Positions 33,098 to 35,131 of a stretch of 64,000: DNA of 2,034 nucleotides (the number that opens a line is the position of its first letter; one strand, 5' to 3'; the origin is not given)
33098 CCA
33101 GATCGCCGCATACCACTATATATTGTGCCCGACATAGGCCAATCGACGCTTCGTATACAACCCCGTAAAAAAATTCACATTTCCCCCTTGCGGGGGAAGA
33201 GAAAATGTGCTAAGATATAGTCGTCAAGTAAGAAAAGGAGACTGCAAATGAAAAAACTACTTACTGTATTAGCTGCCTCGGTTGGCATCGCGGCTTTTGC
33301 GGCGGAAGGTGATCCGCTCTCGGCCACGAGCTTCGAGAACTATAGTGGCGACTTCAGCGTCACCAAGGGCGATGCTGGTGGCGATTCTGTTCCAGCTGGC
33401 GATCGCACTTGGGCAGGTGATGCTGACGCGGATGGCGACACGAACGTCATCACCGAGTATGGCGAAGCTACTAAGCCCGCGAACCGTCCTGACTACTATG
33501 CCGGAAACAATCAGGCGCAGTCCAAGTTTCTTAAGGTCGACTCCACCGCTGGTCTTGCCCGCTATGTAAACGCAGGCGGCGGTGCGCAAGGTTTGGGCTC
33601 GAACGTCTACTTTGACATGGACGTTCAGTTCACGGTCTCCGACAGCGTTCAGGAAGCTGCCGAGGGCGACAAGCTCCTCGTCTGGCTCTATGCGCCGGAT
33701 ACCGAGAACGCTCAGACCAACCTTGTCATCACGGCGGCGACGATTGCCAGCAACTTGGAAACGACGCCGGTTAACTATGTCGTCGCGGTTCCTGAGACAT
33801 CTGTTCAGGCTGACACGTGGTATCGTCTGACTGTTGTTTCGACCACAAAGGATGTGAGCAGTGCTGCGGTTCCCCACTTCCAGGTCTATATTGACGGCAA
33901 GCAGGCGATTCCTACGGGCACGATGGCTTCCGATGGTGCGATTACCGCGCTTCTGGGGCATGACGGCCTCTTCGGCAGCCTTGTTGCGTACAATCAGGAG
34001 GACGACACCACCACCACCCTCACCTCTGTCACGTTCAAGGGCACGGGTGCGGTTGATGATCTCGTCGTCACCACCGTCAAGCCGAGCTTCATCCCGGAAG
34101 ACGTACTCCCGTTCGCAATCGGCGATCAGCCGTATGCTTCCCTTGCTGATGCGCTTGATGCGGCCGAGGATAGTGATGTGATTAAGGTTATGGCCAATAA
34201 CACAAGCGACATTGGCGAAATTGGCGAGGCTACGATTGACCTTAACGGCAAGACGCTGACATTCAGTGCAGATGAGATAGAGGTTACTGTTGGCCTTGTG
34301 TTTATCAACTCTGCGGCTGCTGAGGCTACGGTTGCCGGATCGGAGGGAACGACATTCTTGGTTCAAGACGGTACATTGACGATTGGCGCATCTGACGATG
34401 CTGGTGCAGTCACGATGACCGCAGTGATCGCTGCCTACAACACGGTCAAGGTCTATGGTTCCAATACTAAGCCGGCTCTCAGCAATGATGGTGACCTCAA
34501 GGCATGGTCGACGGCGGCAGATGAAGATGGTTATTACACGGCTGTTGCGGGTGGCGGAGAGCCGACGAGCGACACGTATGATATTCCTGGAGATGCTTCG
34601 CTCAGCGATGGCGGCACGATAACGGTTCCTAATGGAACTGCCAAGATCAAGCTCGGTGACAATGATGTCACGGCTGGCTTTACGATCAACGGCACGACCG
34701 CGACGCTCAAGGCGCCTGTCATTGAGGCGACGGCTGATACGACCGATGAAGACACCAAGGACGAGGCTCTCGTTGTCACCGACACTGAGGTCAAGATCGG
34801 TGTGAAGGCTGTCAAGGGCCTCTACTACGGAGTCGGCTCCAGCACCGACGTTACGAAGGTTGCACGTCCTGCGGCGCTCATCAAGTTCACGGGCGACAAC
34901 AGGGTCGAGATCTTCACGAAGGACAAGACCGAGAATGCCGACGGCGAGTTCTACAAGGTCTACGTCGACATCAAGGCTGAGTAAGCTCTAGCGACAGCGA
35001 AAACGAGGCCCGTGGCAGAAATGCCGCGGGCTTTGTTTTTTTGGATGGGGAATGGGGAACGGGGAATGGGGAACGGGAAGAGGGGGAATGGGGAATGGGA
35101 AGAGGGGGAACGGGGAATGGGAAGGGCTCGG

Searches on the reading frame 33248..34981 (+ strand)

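Call 8: search_protein_families(library=pfam, proteins=[window:33248-34981:+], max_evalue=0.01)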
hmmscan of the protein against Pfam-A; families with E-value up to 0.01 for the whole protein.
window:33248-34981:+ (578 aa): 0 families

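Call 41: search_protein_families(library=ncbifam, proteins=[window:33248-34981:+], max_evalue=10)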
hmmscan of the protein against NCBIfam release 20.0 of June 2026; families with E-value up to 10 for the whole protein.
window:33248-34981:+ (578 aa): 2 families
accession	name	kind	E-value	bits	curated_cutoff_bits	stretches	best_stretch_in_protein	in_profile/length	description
NF006803.0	PRK09311.1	equivalog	0.04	12.6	569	1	129-233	11-113/417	bifunctional 3,4-dihydroxy-2-butanone-4-phosphate synthase/GTP cyclohydrolase II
NF038029.1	LP_plasma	domain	2.3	8.8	24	1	1-10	1-10/24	lipoprotein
